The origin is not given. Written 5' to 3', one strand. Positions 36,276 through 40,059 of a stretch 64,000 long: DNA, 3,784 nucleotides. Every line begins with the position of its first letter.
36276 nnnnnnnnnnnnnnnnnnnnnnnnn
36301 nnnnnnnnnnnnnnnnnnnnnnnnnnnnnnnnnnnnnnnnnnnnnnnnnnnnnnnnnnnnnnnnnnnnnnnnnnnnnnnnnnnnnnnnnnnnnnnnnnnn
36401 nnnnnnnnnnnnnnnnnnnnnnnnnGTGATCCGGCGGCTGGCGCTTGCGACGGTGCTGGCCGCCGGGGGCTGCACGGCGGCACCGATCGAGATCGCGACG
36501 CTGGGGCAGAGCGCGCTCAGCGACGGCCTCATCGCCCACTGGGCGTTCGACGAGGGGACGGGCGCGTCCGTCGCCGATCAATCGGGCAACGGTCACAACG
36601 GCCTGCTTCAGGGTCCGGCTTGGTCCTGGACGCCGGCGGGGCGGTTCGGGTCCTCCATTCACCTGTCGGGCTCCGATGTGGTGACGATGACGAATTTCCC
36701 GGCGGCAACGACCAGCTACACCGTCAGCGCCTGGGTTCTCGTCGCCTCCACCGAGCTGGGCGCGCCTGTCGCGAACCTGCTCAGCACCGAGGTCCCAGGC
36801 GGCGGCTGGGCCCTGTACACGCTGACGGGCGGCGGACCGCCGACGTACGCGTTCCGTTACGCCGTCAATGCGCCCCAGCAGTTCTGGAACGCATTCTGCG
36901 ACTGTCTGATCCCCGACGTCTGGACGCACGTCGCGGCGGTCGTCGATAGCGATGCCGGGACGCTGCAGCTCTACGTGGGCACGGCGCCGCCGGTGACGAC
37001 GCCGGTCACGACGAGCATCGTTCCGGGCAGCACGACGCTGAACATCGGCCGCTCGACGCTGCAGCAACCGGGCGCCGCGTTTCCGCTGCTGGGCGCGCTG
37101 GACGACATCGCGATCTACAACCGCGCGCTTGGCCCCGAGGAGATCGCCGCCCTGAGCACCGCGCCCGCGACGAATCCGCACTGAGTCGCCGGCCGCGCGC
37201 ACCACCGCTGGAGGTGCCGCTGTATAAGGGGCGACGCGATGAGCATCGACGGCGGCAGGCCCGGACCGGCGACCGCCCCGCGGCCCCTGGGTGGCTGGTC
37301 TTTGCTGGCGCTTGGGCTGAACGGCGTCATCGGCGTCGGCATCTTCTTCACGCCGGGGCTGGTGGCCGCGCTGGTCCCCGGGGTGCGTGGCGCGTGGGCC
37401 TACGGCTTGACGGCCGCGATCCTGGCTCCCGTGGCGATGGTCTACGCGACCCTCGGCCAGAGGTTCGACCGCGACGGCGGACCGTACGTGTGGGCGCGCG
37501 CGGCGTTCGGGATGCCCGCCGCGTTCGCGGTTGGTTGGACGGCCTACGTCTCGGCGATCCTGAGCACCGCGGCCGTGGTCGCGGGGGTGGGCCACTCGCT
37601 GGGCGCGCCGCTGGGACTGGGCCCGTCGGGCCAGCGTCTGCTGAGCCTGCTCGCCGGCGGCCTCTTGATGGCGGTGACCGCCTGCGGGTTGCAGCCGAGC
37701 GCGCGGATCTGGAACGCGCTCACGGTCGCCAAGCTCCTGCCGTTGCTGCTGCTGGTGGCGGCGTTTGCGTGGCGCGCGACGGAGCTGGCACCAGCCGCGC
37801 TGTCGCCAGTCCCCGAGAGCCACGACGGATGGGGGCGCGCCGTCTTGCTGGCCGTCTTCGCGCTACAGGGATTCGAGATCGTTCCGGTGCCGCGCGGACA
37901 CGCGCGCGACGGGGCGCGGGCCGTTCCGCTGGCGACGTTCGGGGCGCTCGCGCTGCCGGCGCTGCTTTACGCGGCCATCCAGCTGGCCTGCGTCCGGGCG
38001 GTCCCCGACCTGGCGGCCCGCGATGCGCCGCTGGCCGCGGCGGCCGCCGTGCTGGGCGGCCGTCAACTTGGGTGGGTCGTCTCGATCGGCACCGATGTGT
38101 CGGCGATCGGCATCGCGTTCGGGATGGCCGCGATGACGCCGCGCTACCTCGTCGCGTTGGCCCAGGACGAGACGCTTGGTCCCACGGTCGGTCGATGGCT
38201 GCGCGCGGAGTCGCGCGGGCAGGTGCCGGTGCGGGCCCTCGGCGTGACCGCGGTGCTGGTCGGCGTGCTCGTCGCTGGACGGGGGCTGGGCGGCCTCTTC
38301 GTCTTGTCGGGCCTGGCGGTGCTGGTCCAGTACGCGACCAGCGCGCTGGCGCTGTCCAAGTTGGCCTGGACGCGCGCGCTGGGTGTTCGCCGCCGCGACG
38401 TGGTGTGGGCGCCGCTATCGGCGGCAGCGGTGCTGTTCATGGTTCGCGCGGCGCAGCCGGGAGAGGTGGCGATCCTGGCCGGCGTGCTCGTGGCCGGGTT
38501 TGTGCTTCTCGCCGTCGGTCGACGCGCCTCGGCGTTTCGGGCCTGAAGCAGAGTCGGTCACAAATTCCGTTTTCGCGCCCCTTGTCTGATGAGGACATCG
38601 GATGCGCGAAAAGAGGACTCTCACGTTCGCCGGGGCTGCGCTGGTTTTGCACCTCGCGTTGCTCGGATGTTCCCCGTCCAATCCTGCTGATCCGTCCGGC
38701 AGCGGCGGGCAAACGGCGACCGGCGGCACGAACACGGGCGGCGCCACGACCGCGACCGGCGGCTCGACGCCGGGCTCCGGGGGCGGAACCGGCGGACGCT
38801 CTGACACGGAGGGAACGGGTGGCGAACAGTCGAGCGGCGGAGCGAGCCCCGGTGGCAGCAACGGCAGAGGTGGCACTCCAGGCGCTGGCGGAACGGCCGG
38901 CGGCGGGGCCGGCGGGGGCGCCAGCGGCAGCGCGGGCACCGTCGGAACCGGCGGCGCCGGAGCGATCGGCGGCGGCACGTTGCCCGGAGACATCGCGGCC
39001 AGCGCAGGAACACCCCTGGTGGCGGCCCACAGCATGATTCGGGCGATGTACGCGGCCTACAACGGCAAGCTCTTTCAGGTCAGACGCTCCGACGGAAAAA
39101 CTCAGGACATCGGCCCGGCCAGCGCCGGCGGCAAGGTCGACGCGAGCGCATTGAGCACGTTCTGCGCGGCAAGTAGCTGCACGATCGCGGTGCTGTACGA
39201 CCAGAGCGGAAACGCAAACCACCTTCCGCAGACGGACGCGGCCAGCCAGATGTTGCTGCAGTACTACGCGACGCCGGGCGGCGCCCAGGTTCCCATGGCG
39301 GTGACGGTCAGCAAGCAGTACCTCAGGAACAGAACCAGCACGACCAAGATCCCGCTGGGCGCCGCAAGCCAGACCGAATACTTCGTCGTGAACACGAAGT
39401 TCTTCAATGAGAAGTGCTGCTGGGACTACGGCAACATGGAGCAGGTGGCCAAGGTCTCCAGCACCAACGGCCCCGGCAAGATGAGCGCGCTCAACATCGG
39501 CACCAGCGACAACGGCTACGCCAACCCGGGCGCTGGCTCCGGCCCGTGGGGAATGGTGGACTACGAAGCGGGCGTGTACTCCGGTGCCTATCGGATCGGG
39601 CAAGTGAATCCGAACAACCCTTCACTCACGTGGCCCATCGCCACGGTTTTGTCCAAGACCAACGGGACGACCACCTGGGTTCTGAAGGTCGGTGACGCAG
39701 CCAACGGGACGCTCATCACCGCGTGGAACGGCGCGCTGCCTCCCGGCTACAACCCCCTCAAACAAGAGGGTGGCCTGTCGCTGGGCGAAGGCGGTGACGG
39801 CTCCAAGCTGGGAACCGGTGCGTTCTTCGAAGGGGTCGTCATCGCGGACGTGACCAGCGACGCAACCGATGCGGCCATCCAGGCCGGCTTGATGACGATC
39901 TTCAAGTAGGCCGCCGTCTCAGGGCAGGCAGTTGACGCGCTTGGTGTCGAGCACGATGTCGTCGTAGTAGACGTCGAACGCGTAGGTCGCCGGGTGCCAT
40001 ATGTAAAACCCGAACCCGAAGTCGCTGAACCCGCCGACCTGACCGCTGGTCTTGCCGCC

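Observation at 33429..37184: ECF cassette B mirrors cassette A: sigma / FecR anti-sigma / exported protein / LamG lipoprotein, all with 4-nt overlaps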

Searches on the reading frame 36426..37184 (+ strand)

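Call 83: search_protein_families(library=ncbifam, proteins=[window:36426-37184:+], max_evalue=0.01)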
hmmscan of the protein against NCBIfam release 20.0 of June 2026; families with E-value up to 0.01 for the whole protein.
window:36426-37184:+ (252 aa): 1 family
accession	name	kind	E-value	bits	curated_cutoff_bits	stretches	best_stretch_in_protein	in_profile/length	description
NF052521.1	TafC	equivalog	1.8e-05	24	410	1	30-244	143-360/373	TafC family fimbrial protein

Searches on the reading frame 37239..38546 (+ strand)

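Call 46: search_protein_families(library=pfam, proteins=[window:37239-38546:+], max_evalue=0.01)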
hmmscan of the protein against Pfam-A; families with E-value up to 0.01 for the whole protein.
window:37239-38546:+ (435 aa): 2 families
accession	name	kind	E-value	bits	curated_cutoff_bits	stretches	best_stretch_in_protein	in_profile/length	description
PF13520.12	AA_permease_2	-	1.6e-35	123.3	27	1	17-402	1-401/427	Amino acid permease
PF00324.27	AA_permease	-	3.3e-14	52.9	24.6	1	25-400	5-404/470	Amino acid permease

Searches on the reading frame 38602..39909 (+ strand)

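Call 46: search_protein_families(library=pfam, proteins=[window:38602-39909:+], max_evalue=0.01)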
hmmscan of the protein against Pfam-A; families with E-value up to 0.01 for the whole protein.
window:38602-39909:+ (435 aa): 1 family
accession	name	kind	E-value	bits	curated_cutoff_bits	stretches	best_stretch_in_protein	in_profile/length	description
PF09206.18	ArabFuran-catal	-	3e-79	266.8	25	1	128-431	1-310/315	Alpha-L-arabinofuranosidase B, catalytic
